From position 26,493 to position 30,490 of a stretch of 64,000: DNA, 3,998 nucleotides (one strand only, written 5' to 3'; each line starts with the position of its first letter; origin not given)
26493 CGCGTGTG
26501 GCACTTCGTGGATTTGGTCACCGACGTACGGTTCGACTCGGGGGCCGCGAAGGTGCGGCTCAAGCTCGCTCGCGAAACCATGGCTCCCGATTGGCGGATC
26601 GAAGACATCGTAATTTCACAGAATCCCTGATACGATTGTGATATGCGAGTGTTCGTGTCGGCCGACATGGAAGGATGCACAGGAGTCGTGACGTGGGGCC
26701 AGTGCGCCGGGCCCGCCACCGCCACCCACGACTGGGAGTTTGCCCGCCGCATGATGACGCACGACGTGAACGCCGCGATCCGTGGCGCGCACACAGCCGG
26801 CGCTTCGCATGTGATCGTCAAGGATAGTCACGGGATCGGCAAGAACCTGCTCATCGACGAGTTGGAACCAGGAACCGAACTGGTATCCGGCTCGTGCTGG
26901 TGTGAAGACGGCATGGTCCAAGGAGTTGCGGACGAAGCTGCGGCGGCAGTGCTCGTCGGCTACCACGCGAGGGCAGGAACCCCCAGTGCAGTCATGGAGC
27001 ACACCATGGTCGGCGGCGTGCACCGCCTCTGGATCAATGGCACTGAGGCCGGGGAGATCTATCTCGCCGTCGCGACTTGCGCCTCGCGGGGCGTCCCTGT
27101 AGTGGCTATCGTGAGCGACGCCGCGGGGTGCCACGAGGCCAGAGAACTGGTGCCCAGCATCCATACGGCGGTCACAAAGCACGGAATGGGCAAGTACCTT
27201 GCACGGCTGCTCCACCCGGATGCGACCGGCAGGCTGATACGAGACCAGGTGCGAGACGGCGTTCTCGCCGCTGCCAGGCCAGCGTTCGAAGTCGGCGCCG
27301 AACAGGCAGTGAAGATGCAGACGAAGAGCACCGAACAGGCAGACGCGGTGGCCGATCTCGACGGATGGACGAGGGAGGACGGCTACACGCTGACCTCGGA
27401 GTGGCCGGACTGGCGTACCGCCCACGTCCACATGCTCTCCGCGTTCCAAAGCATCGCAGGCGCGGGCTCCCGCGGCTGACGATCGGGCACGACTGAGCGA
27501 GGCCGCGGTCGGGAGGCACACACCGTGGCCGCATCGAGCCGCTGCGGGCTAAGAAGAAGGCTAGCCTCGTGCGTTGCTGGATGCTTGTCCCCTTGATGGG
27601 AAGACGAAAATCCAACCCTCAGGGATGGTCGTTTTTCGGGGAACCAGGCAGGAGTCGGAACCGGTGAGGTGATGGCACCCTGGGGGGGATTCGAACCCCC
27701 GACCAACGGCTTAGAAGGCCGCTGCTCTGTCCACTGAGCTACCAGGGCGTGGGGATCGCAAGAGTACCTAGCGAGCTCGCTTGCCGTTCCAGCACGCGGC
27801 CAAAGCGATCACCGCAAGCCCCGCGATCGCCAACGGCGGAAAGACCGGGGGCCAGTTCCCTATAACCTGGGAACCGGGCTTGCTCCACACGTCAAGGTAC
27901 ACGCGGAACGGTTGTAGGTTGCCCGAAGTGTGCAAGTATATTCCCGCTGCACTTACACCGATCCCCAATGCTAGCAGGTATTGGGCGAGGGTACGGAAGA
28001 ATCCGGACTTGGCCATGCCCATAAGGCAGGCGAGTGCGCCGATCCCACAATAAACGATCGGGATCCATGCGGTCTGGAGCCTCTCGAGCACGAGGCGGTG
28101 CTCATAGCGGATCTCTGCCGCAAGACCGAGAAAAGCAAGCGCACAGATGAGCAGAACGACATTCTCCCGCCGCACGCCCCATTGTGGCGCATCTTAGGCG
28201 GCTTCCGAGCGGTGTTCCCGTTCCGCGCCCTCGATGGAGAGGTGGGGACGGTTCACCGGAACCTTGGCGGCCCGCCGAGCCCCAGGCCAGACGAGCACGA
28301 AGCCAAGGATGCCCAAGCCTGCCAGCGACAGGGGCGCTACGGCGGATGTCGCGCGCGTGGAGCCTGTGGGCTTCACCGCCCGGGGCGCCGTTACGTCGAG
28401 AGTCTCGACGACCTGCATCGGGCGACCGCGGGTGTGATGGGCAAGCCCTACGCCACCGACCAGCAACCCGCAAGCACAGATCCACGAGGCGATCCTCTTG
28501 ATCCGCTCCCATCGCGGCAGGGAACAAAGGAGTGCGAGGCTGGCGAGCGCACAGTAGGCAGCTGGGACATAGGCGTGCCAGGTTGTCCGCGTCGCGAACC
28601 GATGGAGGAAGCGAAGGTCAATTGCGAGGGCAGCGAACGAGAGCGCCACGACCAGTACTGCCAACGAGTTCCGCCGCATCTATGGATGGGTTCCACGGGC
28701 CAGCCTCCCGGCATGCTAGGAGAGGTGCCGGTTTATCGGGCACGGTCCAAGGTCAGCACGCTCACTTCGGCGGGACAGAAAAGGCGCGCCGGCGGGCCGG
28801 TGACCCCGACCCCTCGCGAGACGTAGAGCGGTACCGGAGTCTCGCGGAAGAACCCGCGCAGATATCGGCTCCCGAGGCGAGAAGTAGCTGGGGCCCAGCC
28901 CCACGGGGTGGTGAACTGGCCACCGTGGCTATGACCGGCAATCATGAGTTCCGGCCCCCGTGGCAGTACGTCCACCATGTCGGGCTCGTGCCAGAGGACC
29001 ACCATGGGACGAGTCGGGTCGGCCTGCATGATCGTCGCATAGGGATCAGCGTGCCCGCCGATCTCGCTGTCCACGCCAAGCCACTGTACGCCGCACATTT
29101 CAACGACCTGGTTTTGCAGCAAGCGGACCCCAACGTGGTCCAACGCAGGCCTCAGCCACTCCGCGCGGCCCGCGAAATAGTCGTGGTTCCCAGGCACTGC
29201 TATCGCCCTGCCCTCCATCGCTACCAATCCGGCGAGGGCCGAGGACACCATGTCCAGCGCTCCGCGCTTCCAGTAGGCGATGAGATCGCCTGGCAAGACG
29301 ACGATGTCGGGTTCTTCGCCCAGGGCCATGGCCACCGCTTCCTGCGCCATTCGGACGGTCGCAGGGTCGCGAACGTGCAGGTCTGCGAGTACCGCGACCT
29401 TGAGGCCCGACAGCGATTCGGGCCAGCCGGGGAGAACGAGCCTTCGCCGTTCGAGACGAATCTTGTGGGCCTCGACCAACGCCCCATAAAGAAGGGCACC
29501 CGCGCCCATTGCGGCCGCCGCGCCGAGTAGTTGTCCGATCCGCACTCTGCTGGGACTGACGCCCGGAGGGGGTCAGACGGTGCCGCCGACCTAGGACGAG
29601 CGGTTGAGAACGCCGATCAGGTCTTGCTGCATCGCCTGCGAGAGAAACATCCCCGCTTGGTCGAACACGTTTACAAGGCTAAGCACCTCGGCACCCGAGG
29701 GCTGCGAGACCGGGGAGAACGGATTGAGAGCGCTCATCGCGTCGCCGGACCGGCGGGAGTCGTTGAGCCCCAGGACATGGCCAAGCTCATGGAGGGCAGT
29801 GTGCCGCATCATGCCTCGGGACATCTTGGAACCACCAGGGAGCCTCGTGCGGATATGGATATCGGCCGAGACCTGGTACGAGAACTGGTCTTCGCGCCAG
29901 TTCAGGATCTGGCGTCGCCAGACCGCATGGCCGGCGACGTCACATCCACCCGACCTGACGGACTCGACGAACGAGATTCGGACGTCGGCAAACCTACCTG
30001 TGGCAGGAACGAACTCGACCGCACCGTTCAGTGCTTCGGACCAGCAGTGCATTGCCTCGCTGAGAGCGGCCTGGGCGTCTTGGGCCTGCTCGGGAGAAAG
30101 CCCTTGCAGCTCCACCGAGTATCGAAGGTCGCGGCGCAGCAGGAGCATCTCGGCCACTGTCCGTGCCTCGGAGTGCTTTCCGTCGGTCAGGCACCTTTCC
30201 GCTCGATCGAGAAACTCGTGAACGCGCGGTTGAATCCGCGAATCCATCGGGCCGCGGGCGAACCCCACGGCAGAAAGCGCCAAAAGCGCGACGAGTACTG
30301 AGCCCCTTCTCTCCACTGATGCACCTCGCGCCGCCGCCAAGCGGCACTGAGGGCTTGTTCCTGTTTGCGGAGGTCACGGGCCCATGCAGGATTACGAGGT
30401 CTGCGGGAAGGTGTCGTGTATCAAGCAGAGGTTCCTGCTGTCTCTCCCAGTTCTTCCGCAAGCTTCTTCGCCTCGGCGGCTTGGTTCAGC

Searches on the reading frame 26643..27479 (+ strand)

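Call 13: search_protein_families(library=pfam, proteins=[window:26643-27479:+], max_evalue=0.01)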
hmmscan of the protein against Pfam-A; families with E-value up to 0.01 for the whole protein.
window:26643-27479:+ (278 aa): 1 family
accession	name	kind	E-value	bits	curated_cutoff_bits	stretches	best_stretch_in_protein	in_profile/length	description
PF04951.18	Peptidase_M55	-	5e-77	259.3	25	1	1-261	1-259/264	D-aminopeptidase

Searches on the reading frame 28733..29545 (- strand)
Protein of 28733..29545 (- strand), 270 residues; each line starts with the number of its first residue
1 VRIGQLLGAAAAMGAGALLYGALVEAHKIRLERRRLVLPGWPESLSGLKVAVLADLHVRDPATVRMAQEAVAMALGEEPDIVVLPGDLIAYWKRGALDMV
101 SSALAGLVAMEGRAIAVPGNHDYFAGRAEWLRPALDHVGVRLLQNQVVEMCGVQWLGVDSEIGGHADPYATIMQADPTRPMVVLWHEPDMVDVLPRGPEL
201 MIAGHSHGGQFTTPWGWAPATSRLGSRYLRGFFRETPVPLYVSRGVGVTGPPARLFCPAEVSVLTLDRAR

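Call 12: search_protein_families(library=pfam, proteins=[window:28733-29545:-], max_evalue=0.01)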
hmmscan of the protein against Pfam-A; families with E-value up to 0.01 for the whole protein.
window:28733-29545:- (270 aa): 1 family
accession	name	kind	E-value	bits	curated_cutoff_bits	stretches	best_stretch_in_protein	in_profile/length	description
PF00149.33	Metallophos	-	3.8e-09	37.7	21.5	1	48-207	1-189/191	Calcineurin-like phosphoesterase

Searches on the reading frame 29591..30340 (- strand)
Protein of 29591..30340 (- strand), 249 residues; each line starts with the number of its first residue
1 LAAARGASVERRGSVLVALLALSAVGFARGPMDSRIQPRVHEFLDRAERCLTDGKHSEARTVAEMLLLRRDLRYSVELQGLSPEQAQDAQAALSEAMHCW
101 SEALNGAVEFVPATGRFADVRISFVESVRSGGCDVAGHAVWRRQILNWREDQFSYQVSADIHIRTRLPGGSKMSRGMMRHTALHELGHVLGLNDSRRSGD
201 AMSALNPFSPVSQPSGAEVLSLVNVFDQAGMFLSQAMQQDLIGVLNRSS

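Call 12: search_protein_families(library=pfam, proteins=[window:29591-30340:-], max_evalue=0.01)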
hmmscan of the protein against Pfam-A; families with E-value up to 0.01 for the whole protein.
window:29591-30340:- (249 aa): 1 family
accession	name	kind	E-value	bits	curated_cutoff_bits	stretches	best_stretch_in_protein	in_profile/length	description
PF00413.30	Peptidase_M10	-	1.5e-08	35.1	24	1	71-204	6-134/159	Matrixin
